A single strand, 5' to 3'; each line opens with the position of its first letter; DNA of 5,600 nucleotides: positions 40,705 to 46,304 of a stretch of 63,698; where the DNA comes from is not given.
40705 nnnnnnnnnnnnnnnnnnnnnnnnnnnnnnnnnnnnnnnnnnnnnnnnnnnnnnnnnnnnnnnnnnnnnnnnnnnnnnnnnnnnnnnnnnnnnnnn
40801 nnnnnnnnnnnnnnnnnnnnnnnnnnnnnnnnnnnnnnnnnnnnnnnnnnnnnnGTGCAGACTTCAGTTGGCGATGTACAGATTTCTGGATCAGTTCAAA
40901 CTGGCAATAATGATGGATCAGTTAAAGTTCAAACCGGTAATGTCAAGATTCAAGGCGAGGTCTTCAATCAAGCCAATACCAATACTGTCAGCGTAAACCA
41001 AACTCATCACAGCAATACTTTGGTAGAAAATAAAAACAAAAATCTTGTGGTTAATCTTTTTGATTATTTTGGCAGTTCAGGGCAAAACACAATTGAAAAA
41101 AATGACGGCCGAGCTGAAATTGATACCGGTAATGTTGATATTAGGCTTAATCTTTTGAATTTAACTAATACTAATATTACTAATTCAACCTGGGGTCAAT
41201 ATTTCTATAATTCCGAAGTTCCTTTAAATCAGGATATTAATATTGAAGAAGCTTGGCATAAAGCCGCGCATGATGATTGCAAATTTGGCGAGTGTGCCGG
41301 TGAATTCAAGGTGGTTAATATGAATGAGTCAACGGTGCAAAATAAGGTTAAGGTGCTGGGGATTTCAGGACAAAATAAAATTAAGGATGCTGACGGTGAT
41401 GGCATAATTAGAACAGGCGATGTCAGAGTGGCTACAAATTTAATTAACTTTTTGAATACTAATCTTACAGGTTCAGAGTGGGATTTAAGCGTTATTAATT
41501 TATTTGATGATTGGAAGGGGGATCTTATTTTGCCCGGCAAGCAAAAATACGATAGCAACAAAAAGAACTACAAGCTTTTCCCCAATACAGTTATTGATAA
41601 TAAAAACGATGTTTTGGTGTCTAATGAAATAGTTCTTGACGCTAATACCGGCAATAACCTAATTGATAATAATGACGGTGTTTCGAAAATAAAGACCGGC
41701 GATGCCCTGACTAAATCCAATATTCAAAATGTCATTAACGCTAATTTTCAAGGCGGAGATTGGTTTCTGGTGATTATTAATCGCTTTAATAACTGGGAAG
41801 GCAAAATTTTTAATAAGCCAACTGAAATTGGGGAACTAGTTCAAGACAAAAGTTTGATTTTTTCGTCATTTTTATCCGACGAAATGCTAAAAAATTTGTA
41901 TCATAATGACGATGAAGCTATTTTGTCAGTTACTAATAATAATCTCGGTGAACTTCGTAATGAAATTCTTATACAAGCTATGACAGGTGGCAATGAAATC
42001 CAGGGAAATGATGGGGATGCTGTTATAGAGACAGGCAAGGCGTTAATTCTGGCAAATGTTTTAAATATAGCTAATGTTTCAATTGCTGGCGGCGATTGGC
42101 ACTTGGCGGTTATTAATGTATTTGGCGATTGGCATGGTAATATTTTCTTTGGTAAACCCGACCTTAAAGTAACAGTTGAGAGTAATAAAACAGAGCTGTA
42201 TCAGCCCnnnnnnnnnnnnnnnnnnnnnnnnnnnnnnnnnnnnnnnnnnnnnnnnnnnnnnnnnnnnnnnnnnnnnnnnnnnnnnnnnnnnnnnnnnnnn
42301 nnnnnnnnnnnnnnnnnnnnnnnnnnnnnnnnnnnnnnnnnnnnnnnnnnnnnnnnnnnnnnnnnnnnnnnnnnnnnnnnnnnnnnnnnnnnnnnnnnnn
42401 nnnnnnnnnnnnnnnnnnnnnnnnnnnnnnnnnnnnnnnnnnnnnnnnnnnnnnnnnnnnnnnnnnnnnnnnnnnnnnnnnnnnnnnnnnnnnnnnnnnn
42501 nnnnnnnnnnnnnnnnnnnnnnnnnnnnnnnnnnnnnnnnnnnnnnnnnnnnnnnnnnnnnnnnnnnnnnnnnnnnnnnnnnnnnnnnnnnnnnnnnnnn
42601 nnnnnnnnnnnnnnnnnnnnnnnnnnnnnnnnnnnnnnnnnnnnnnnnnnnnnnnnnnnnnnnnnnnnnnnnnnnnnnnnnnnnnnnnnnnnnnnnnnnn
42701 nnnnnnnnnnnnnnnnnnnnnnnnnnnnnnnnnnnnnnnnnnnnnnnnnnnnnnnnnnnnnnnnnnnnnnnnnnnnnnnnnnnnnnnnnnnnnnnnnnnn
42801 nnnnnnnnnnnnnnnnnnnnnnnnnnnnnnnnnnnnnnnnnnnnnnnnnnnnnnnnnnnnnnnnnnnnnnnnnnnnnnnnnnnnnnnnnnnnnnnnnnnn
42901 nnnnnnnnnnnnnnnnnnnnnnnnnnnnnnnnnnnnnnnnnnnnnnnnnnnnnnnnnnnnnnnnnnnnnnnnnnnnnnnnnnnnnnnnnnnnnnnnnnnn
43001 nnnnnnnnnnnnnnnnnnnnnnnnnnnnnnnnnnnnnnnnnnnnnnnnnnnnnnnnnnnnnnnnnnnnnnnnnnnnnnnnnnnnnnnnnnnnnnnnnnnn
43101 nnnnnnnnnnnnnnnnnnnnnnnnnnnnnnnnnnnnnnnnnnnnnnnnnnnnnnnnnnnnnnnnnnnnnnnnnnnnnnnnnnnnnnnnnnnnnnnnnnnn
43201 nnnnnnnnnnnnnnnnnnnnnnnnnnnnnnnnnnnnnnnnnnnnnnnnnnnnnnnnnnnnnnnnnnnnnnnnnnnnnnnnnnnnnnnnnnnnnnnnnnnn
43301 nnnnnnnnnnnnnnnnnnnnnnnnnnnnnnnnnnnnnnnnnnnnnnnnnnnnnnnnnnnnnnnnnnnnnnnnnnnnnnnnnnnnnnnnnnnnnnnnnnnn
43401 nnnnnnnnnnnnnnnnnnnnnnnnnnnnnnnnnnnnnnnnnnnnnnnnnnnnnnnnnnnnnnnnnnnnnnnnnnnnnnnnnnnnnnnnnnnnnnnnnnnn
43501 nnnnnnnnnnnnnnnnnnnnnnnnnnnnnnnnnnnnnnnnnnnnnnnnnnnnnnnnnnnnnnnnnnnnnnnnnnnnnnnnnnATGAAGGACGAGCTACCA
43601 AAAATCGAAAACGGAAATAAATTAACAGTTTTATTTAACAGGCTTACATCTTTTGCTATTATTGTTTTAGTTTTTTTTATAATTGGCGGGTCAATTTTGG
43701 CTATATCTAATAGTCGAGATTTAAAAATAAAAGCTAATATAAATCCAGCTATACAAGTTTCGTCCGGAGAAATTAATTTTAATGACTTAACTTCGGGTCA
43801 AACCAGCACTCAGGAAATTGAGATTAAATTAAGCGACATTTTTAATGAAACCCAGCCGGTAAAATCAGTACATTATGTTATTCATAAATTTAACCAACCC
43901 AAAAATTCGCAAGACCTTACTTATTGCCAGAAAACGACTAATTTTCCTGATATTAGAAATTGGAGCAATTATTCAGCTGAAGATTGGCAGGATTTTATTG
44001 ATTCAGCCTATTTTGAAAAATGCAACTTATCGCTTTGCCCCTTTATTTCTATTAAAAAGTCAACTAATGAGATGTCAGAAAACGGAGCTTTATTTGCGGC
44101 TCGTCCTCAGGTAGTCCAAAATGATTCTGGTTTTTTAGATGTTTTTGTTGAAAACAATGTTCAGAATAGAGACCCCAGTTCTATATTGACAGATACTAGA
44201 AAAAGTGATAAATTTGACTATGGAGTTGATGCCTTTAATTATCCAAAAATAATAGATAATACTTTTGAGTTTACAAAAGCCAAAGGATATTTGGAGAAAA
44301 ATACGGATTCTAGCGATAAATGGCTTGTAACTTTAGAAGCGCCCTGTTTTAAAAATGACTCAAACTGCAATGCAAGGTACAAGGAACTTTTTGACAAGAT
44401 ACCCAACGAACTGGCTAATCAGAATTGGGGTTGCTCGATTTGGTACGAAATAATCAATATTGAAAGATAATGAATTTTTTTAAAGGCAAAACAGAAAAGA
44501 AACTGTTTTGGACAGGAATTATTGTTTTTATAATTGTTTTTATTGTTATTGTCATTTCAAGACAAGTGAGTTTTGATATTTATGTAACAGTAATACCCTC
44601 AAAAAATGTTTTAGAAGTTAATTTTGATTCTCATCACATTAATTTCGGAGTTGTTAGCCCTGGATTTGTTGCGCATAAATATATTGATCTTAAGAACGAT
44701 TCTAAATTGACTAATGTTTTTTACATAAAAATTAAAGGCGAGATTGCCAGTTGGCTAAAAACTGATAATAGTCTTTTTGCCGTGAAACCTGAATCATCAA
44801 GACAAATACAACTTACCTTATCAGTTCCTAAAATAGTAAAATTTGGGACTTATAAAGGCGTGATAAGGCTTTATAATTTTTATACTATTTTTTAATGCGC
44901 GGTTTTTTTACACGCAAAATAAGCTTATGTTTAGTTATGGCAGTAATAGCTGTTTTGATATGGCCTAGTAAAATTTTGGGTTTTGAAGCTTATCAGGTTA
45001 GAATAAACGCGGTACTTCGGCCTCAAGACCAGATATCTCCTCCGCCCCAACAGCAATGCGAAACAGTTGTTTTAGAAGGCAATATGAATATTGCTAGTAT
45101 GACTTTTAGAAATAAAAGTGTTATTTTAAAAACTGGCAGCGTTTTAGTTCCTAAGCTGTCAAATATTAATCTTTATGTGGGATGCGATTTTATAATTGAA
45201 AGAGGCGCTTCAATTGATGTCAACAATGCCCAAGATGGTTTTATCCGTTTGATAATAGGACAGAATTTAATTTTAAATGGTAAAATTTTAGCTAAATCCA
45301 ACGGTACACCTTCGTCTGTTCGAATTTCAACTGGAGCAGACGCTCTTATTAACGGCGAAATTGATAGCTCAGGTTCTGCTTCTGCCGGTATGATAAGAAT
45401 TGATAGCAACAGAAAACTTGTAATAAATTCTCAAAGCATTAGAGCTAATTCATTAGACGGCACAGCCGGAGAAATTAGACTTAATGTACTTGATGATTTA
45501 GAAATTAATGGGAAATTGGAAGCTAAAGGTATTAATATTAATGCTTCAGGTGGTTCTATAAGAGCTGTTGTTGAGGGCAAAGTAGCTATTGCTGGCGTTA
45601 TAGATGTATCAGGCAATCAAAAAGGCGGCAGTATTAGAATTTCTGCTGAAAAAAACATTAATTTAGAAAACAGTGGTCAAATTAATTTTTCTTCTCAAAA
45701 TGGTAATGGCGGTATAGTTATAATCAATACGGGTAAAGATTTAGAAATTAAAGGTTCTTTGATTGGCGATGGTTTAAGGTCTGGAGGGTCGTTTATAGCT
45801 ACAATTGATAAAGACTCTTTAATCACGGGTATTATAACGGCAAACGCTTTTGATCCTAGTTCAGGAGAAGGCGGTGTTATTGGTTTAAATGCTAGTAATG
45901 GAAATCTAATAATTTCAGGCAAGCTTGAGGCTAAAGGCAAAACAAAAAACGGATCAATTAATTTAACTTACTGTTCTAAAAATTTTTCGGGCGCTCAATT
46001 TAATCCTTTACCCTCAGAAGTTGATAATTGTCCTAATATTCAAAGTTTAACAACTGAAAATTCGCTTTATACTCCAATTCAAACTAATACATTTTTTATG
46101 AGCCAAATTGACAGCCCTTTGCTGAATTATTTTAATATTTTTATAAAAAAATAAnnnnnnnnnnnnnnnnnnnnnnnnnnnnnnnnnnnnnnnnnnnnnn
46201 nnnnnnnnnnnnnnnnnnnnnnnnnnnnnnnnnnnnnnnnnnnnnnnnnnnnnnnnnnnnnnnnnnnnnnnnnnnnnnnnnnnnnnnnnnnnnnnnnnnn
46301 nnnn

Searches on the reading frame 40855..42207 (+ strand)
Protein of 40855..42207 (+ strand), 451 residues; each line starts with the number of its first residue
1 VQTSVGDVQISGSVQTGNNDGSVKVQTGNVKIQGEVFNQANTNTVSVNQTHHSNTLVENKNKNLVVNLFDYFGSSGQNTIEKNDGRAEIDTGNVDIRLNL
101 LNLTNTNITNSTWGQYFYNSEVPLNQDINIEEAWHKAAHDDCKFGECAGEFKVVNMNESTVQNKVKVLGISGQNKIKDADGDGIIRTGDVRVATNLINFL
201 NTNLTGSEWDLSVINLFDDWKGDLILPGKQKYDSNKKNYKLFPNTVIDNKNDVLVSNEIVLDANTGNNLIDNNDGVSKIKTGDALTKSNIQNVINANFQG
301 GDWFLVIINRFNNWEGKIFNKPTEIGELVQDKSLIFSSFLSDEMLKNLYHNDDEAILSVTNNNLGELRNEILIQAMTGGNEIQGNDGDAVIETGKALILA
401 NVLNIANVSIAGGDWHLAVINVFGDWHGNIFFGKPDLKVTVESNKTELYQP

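Call 71: predict_structure(alignment_id=A3)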
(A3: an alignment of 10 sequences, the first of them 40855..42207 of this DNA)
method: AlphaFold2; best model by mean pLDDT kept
length: 451 residues; sequences in the alignment: 10
mean_pLDDT: 75.9   pTM: 0.77
mean pLDDT of the five models: 75.9, 73.8, 73.0, 72.8, 69.6
residues with pLDDT >= 90: 118; 70-90: 190; 50-70: 86; < 50: 57
segments of 3 or more residues with pLDDT < 50: 2-4, 48-53, 137-149, 341-353, 435-451
pLDDT, mean of each block of 10 residues (from residue 1): 57 61 85 72 52 58 83 89 85 88 76 73 82 54 38 70 93 89 94 90 75 85 78 50 63 89 94 90 91 77 82 88 80 77 45 58 86 96 91 95 86 79 91 52 34 34
secondary structure, 60 per line:
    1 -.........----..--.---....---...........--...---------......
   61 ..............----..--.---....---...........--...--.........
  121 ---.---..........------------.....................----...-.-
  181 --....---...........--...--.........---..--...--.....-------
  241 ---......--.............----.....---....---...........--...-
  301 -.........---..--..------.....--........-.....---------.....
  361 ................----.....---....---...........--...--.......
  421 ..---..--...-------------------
elements in order: E2-10 E23-26 E30-40 E43-45 E55-74 E87-90 E94-104 E107-109 E112-120 H130-137 E150-170 E175-177 E183-186 E190-200 E203-205 E208-216 E224-226 H229-233 E244-249 E252-264 E269-273 E277-280 E284-294 E297-299 E302-310 E326-330 E333-340 H342-346 E356-376 E381-385 E389-392 E396-406 E409-411 E414-422 E430-432

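Call 74: fold_search(model_id=the predicted structure, library=pdb)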
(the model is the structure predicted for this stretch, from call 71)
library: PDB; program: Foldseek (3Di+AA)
matches with E <= 10: 4; with E <= 0.001: 0
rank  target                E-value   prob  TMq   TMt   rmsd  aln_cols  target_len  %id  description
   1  8c50_A                3.2e-01  0.01  0.06  0.07  31.1       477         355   10  Pontibacter korlensis curli subunit CsgA (released 2023-06-28)
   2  8p35_C                5.8e+00  0.04  0.06  0.22   8.0        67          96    4  Mutant human titin immunoglobulin-like 21 domain - C3575S (released 2023-11-29)
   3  8a3w_U                8.9e+00  0.06  0.06  0.20  12.0        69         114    9  CRYO-EM STRUCTURE OF LEISHMANIA MAJOR 80S RIBOSOME : WILD TYPE (released 2023-12-20)
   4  2wim_B                9.4e+00  0.02  0.06  0.09  14.9        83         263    5  Crystal structure of NCAM2 IG1-3 (released 2010-08-25)

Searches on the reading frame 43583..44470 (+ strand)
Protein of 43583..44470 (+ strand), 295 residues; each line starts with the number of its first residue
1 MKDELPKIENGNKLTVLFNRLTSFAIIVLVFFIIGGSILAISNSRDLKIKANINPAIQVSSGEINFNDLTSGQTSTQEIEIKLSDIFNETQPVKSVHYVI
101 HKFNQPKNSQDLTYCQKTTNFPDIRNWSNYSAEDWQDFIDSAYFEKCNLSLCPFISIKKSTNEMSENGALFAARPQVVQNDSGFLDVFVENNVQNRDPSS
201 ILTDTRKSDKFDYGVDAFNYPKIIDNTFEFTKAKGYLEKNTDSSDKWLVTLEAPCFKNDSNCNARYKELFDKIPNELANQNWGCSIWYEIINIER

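Call 12: search_protein_families(library=pfam, proteins=[window:43583-44470:+], max_evalue=0.1)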
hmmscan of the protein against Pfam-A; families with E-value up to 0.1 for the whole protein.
window:43583-44470:+ (295 aa): 1 family
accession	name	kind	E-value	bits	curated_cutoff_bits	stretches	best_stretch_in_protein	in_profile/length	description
PF11849.14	DUF3369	-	0.01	16.6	27.2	0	52-123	72-142/168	Domain of unknown function (DUF3369)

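Call 80: search_protein_families(library=phrogs, proteins=[window:43583-44470:+], max_evalue=0.01)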
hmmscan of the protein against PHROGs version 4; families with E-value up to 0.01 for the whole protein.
window:43583-44470:+ (295 aa): 0 families

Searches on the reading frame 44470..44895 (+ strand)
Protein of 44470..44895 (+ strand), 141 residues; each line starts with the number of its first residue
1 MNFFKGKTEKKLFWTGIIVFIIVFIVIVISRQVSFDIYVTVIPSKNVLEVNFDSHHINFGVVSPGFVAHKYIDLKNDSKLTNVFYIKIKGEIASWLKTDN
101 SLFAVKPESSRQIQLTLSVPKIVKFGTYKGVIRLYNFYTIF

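Call 12: search_protein_families(library=pfam, proteins=[window:44470-44895:+], max_evalue=0.1)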
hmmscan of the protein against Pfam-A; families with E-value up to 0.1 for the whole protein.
window:44470-44895:+ (141 aa): 5 families
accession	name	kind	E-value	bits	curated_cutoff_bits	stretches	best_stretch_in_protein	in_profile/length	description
PF05832.17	DUF846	-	0.0087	16.5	22.6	1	7-41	86-120/139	Eukaryotic protein of unknown function (DUF846)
PF15780.11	ASH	-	0.013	16.1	27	1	56-118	13-75/98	Abnormal spindle-like microcephaly-assoc'd, ASPM-SPD-2-Hydin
PF08040.16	NADH_oxidored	-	0.048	13.8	27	1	55-82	11-37/58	MNLL subunit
PF22073.2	Cep192_D4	-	0.05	14.2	35.5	1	49-117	3-78/112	Cep192 domain 4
PF02361.21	CbiQ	-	0.074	13.1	25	1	7-68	9-70/216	Cobalt transport protein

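Call 80: search_protein_families(library=phrogs, proteins=[window:44470-44895:+], max_evalue=0.01)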
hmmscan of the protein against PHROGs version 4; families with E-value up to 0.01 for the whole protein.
window:44470-44895:+ (141 aa): 0 families

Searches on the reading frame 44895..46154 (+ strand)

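Call 12: search_protein_families(library=pfam, proteins=[window:44895-46154:+], max_evalue=0.1)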
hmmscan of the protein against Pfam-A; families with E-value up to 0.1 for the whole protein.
window:44895-46154:+ (419 aa): 1 family
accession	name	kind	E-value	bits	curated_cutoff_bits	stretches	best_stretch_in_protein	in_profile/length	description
PF23981.1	DUF7305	-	0.00016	22.1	27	1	201-285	56-133/185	Domain of unknown function (DUF7305)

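Call 80: search_protein_families(library=phrogs, proteins=[window:44895-46154:+], max_evalue=0.01)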
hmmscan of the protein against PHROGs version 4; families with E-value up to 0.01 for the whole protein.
window:44895-46154:+ (419 aa): 0 families
